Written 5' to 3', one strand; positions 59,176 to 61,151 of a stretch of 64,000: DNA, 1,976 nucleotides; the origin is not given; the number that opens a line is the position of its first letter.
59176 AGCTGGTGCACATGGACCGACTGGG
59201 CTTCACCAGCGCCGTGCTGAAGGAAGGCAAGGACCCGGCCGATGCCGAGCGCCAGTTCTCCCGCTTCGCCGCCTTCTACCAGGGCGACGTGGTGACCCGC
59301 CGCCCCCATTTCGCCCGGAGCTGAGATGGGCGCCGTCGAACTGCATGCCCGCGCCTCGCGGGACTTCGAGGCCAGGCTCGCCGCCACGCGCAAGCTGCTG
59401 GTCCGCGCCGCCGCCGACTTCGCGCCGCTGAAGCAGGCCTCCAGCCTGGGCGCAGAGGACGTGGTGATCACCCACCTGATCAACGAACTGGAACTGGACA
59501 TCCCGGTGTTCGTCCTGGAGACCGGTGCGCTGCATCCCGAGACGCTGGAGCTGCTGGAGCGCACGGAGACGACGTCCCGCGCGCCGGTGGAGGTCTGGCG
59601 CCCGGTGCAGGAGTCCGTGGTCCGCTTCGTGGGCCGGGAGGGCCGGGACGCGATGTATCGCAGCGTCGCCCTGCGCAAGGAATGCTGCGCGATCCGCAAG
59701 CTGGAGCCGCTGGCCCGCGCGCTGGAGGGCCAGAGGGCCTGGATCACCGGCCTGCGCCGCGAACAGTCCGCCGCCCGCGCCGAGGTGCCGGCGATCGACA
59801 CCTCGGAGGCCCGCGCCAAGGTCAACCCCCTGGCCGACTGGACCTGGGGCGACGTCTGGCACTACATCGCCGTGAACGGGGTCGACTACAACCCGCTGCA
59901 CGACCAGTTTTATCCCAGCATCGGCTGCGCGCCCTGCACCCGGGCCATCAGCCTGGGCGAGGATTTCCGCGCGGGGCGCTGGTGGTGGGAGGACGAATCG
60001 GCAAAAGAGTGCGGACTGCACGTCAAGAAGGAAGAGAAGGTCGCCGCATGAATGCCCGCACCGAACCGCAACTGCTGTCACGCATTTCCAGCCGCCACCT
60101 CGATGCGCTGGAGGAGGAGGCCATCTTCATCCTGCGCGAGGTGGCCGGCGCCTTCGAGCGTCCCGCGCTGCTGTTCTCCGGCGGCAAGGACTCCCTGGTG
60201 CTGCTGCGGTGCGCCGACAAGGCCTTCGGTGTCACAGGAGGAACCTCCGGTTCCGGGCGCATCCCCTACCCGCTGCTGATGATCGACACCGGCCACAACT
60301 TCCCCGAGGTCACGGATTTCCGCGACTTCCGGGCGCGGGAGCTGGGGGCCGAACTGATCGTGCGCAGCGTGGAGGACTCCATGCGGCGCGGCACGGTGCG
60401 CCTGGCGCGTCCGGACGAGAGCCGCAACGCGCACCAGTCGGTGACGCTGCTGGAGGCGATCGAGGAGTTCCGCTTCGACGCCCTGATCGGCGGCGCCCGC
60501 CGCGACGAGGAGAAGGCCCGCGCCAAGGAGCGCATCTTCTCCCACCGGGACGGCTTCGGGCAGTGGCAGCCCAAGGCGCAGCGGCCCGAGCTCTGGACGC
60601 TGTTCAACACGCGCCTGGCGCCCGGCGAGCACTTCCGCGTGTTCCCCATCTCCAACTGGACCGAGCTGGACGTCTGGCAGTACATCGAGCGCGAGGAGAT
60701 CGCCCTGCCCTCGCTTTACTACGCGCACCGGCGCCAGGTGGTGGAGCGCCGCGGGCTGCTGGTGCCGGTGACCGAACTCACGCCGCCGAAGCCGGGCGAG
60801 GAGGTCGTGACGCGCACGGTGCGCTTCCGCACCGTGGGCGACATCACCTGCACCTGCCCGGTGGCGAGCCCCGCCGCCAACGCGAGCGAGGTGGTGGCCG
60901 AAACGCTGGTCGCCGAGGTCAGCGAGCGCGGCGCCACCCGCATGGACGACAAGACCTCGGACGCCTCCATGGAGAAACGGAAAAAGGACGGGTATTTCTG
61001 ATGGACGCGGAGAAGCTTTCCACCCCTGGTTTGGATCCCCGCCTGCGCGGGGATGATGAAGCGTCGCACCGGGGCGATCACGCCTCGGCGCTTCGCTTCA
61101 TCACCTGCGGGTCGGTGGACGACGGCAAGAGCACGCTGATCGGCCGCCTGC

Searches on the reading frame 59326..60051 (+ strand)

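Call 55: search_protein_families(library=pfam, proteins=[window:59326-60051:+], max_evalue=0.00001)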
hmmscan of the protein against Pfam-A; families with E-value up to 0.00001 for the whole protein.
window:59326-60051:+ (241 aa): 1 family
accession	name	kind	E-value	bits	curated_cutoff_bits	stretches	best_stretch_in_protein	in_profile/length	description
PF01507.26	PAPS_reduct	-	1.2e-43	149.5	22.5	1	37-207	4-175/175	Phosphoadenosine phosphosulfate reductase domain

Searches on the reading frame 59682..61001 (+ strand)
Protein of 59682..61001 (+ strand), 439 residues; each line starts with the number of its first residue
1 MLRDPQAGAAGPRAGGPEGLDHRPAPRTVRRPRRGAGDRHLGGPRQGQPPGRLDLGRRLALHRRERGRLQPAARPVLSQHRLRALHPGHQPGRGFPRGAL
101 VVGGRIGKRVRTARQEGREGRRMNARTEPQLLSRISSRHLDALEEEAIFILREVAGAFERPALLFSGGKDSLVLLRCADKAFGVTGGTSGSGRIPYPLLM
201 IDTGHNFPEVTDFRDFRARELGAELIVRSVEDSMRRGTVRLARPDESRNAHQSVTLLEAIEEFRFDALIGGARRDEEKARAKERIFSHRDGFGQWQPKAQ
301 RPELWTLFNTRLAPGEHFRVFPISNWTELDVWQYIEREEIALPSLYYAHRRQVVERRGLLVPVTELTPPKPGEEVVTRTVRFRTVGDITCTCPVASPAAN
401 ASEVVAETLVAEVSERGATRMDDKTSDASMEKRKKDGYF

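Call 68: search_protein_families(library=pfam, proteins=[window:59682-61001:+], max_evalue=0.00001)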
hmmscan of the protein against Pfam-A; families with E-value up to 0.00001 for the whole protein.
window:59682-61001:+ (439 aa): 1 family
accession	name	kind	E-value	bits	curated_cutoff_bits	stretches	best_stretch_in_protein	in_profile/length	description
PF01507.26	PAPS_reduct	-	9.1e-38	130.4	22.5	1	161-392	2-174/175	Phosphoadenosine phosphosulfate reductase domain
